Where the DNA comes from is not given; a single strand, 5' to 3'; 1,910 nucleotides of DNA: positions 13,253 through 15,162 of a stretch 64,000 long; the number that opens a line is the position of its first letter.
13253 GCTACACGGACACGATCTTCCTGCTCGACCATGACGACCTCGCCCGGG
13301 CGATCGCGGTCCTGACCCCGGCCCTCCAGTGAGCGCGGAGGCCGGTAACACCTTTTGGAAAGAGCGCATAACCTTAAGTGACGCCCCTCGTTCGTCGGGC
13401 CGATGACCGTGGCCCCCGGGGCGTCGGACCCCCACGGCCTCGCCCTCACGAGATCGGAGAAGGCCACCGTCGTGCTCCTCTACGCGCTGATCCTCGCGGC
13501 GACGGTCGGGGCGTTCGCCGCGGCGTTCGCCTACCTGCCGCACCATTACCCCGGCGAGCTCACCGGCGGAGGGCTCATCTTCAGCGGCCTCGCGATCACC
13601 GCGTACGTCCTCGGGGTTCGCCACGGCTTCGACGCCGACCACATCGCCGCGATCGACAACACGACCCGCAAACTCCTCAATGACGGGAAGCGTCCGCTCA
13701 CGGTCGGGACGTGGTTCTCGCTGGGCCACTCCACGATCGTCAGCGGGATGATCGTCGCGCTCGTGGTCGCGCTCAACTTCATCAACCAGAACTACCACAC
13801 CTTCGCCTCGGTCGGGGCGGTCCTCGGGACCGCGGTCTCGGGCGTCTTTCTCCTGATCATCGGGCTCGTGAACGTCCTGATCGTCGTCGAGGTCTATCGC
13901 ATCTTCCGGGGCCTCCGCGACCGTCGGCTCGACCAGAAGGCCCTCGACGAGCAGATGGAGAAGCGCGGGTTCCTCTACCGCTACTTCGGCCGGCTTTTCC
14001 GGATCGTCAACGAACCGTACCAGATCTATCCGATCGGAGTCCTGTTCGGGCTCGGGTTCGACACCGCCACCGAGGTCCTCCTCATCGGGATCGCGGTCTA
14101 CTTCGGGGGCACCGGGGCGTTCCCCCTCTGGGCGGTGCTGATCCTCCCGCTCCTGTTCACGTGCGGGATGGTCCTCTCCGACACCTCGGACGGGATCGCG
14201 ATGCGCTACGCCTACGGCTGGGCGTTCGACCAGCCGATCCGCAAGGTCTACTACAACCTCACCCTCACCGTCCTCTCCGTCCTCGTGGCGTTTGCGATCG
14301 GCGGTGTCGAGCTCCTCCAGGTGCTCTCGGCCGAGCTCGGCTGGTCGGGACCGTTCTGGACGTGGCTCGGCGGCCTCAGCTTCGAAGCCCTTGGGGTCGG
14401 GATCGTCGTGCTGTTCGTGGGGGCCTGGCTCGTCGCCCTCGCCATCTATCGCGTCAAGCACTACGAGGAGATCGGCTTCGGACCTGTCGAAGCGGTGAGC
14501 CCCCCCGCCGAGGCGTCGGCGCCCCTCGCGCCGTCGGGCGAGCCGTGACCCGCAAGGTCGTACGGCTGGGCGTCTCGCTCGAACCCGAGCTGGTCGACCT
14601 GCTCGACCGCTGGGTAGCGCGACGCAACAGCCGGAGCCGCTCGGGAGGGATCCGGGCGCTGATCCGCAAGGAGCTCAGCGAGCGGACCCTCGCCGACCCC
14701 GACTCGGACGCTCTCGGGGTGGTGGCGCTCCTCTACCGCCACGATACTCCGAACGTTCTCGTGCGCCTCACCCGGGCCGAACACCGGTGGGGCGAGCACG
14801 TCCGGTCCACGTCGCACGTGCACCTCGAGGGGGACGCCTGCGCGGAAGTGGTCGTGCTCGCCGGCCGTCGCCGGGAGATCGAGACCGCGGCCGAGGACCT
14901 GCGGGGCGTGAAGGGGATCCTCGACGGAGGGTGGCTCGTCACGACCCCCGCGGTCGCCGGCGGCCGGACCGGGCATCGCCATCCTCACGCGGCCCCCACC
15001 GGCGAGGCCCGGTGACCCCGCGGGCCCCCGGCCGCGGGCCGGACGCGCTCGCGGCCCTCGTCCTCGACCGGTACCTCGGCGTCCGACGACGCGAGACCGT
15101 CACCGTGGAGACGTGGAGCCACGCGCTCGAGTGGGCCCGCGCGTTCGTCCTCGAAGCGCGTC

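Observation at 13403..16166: NiCoT transporter - NikR - M29-like aminopeptidase coupled operon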

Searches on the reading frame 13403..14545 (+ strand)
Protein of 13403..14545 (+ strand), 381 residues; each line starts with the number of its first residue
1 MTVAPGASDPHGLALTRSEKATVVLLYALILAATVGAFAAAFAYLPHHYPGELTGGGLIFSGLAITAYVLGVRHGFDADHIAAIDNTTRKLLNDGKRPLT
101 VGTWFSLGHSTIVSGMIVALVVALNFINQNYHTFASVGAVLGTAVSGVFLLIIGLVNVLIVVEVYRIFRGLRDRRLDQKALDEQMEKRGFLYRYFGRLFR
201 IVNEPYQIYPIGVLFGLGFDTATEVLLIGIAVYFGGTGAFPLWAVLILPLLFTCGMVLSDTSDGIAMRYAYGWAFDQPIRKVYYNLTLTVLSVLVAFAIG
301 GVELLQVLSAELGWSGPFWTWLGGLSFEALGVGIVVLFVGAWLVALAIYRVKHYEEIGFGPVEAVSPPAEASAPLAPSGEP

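Call 3: search_protein_families(library=pfam, proteins=[window:13403-14545:+], max_evalue=0.01)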
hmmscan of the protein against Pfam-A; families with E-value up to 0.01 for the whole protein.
window:13403-14545:+ (381 aa): 2 families
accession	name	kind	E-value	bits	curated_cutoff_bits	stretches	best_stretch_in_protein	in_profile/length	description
PF03824.22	NicO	-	9.6e-90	301.2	27.7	1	62-346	3-285/287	High-affinity nickel-transport protein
PF03707.21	MHYT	-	0.002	18.5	21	1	273-314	13-53/59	Bacterial signalling protein N terminal repeat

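Call 4: search_protein_families(library=ncbifam, proteins=[window:13403-14545:+], max_evalue=0.01)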
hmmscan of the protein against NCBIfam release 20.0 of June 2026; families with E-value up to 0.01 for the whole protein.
window:13403-14545:+ (381 aa): 2 families
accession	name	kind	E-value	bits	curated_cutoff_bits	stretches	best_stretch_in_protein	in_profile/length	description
NF052500.1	NicTportNicT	equivalog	1.5e-112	376.2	450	1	17-352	2-338/340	Nickel transporter NicT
TIGR00802.1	nico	subfamily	2.2e-98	329.1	333.05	1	64-342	1-281/281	HoxN/HupN/NixA family nickel/cobalt transporter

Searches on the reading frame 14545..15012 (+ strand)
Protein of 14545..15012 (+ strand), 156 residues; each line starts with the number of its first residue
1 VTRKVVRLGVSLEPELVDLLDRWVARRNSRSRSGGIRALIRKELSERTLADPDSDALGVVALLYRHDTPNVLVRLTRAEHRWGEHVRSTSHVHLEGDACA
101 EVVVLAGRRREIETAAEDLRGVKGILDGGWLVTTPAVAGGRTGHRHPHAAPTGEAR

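Call 3: search_protein_families(library=pfam, proteins=[window:14545-15012:+], max_evalue=0.01)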
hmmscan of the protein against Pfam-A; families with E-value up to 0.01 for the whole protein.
window:14545-15012:+ (156 aa): 2 families
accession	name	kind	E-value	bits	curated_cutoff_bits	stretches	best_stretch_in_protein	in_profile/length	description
PF08753.17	NikR_C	-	1.1e-16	61.3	22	1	58-128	2-72/77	NikR C terminal nickel binding domain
PF01402.27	RHH_1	-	2e-05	24.8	20.5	1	7-44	1-37/39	Ribbon-helix-helix protein, copG family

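Call 4: search_protein_families(library=ncbifam, proteins=[window:14545-15012:+], max_evalue=0.01)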
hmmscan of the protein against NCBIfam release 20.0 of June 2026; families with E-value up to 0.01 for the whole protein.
window:14545-15012:+ (156 aa): 5 families
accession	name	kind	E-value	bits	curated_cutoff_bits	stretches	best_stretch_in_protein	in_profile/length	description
NF003381.0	PRK04460.1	equivalog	5.8e-28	97.7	105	1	4-134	3-133/139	nickel-responsive transcriptional regulator NikR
NF001884.0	PRK00630.1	subfamily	3.3e-21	75.9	119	1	3-125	8-133/148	nickel responsive regulator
TIGR02793.1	nikR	equivalog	3.5e-21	75.8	175.45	1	7-128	2-123/129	nickel-responsive transcriptional regulator NikR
NF002815.0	PRK02967.1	equivalog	1e-20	74.2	83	1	7-128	3-125/139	nickel-responsive transcriptional regulator NikR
NF002169.0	PRK01002.1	subfamily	3.4e-20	72.4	111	1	4-125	3-125/141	nickel responsive regulator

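Call 56: search_solved_structures(query=window:14545-15012:+, max_evalue=0.001, show_alignments=3)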
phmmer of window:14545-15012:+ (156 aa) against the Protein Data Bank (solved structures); distinct sequences matched with E-value up to 0.001: 12.
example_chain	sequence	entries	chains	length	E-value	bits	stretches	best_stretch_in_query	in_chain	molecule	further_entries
2wvd_A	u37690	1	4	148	5.1e-16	62.3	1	4-125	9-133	PUTATIVE NICKEL-RESPONSIVE REGULATOR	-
2ca9_A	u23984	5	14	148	2.6e-15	60.1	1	4-125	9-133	PUTATIVE NICKEL-RESPONSIVE REGULATOR | nickel-responsive regulator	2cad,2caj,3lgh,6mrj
2bj1_A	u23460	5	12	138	1.2e-14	57.9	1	5-134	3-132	NICKEL RESPONSIVE REGULATOR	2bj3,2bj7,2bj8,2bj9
2wve_A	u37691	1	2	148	1.3e-14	57.8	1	4-125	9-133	PUTATIVE NICKEL-RESPONSIVE REGULATOR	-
3pht_A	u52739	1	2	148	5e-14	55.9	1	4-125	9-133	Putative nickel-responsive regulator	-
2wvc_A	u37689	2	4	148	5.8e-14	55.7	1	4-125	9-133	PUTATIVE NICKEL-RESPONSIVE REGULATOR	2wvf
1q5v_A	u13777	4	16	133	3.2e-13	53.3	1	7-128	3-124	Nickel responsive regulator | Nickel-responsive regulator | Nickel-responsive regulatory protein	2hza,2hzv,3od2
2wvb_A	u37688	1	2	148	4.3e-11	46.3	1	4-125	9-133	PUTATIVE NICKEL-RESPONSIVE REGULATOR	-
2y3y_A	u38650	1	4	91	7.8e-08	35.8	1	53-125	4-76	PUTATIVE NICKEL-RESPONSIVE REGULATOR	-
3qsi_B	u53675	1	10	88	1.4e-07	34.9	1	54-125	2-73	NikR nickel-responsive regulator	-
3bkf_A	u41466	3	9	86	2.2e-06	31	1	57-128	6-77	Nickel-responsive regulator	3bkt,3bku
1q5y_A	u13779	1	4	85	2.3e-06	31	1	57-128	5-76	Nickel responsive regulator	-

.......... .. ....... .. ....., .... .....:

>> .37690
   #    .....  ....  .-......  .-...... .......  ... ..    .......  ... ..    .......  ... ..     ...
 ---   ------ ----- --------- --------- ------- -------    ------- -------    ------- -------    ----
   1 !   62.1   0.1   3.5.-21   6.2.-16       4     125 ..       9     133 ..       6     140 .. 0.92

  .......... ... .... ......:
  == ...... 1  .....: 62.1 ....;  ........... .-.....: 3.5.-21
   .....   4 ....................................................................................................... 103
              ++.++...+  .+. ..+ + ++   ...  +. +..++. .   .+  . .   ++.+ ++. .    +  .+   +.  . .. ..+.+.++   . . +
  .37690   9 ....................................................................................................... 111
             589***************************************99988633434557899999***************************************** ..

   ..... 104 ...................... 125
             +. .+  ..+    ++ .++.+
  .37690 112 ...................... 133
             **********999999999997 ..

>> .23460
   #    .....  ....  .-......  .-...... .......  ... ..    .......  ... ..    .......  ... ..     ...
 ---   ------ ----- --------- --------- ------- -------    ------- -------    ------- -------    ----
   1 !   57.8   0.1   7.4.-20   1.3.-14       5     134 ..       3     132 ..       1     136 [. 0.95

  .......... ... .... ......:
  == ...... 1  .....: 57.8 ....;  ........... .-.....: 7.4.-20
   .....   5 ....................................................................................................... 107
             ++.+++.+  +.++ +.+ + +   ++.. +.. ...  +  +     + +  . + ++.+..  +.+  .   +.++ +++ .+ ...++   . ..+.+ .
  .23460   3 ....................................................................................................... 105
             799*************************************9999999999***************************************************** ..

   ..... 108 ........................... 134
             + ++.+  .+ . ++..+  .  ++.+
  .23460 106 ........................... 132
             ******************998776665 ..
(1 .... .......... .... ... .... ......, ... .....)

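Call 74: find_related_loci(query=A2, collection=metagenome_contigs, flank=4000)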
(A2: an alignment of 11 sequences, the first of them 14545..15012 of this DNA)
Query A2 (156 aa) in metagenome_contigs; peptide patterns used: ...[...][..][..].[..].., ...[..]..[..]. (x = any residue, [..] = any of these).
237 stretches matched a pattern; 174 encode a relative of the query (tblastn E <= 1e-3); the best 80 are kept; 80 distinct loci.
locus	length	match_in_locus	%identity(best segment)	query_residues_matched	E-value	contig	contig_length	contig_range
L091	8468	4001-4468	96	1-156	5e-94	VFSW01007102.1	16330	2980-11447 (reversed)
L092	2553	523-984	83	1-154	1e-81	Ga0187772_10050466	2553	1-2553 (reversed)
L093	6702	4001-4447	83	1-149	5e-79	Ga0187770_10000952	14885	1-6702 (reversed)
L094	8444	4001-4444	84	1-148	2e-78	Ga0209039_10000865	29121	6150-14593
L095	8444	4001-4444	85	1-148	3e-78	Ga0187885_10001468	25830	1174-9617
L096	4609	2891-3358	79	1-156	6e-78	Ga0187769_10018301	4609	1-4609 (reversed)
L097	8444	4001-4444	85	1-148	3e-78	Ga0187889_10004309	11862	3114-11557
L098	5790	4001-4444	82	1-148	3e-78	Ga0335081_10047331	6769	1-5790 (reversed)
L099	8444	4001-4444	84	1-148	8e-78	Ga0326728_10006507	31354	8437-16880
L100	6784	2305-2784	79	1-155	1e-77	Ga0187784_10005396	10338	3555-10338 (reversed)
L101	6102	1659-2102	83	1-148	4e-77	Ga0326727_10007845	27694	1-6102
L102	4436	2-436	86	4-148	6e-77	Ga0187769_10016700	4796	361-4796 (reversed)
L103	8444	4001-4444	83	1-148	4e-77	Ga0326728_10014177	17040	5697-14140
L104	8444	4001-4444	83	1-148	1e-76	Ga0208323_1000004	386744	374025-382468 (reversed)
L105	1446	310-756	83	1-149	3e-81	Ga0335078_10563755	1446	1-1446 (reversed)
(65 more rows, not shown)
